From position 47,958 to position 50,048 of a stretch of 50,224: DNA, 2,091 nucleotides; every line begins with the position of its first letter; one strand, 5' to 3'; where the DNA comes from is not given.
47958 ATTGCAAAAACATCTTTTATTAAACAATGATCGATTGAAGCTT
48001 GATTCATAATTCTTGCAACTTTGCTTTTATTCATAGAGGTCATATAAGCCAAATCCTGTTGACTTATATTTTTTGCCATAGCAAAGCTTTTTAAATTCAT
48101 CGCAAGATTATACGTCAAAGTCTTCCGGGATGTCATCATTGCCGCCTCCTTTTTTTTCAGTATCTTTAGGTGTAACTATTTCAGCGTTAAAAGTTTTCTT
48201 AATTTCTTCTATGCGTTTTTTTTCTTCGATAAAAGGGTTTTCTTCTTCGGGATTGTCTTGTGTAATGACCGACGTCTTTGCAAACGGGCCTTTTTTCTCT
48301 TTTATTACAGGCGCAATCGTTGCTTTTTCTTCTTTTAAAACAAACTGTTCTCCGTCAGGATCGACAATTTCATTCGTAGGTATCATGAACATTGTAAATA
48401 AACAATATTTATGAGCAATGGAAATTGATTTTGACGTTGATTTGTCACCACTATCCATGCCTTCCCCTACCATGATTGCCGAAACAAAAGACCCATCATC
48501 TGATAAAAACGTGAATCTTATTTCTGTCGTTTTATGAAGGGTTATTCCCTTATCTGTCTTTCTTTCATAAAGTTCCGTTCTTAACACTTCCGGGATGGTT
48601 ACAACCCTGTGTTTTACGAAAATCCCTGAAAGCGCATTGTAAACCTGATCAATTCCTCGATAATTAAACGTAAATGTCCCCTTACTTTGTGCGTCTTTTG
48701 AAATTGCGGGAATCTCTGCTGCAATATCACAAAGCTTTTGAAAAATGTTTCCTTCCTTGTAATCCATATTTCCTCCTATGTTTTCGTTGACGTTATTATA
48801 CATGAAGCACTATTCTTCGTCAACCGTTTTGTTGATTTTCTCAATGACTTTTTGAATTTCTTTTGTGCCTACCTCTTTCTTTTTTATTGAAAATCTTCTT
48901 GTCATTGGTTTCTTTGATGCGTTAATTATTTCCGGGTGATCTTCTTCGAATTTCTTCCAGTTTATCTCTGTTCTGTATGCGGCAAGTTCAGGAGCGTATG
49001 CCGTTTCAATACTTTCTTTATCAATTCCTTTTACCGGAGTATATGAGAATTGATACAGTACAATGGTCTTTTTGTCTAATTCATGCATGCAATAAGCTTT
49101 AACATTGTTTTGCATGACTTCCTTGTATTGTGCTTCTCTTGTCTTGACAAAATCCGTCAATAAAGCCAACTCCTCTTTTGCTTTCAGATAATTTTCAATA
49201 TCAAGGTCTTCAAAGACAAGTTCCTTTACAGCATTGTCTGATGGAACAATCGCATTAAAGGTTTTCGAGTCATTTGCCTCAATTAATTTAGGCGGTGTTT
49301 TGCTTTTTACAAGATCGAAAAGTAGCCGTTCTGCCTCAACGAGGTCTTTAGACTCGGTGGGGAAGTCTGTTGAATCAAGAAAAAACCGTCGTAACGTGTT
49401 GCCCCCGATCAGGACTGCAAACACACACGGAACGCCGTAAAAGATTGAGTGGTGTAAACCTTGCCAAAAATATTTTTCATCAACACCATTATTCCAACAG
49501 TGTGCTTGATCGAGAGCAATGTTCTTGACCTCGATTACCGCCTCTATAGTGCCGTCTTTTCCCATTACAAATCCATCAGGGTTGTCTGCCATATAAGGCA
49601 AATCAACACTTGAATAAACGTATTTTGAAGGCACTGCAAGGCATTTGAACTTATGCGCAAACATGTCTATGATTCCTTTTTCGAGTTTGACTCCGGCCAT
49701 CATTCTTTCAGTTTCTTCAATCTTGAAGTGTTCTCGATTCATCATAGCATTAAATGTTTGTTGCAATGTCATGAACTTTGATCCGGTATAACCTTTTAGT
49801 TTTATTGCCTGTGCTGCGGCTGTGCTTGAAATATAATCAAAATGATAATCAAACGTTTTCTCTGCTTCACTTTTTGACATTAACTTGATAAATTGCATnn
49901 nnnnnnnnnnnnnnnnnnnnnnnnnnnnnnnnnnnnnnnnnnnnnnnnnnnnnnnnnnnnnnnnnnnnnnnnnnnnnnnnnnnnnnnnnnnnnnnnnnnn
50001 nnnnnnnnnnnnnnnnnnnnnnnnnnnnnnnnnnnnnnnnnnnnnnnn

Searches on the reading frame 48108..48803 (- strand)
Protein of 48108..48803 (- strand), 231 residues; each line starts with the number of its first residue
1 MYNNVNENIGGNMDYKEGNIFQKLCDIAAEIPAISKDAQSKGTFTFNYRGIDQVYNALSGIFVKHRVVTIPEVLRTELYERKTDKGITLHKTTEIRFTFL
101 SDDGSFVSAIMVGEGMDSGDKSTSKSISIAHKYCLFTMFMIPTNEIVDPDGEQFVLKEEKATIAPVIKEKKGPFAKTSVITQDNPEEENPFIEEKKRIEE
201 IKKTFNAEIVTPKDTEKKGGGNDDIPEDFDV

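Call 15: search_protein_families(library=phrogs, proteins=[window:48108-48803:-], max_evalue=0.00001)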
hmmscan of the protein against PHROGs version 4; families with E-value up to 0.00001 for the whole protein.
window:48108-48803:- (231 aa): 3 families
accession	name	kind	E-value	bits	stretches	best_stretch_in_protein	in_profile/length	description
phrog_155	-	DNA, RNA and nucleotide metabolism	2.8e-28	100.4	1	16-210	64-229/308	Erf-like ssDNA annealing protein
phrog_21649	-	unknown function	1.2e-18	68.5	1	20-150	42-170/351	-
phrog_34331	-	unknown function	9.4e-18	65.7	1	39-148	46-156/239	-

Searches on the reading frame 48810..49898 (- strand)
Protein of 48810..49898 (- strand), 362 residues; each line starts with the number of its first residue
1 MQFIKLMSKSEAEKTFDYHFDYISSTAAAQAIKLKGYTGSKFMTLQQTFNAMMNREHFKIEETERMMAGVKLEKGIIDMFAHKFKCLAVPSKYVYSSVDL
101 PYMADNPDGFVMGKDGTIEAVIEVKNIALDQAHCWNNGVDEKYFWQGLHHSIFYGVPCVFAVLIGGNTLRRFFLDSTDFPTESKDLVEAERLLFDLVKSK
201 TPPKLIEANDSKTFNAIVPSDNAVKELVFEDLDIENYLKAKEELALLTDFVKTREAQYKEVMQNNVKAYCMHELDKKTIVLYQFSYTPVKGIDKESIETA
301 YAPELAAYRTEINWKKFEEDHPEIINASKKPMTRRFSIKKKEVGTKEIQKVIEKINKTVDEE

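Call 15: search_protein_families(library=phrogs, proteins=[window:48810-49898:-], max_evalue=0.00001)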
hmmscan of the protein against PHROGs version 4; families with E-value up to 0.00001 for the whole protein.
window:48810-49898:- (362 aa): 1 family
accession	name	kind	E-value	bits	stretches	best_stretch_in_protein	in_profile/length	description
phrog_434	-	DNA, RNA and nucleotide metabolism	3.1e-28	100.1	1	40-344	80-367/372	RecE-like recombination exonuclease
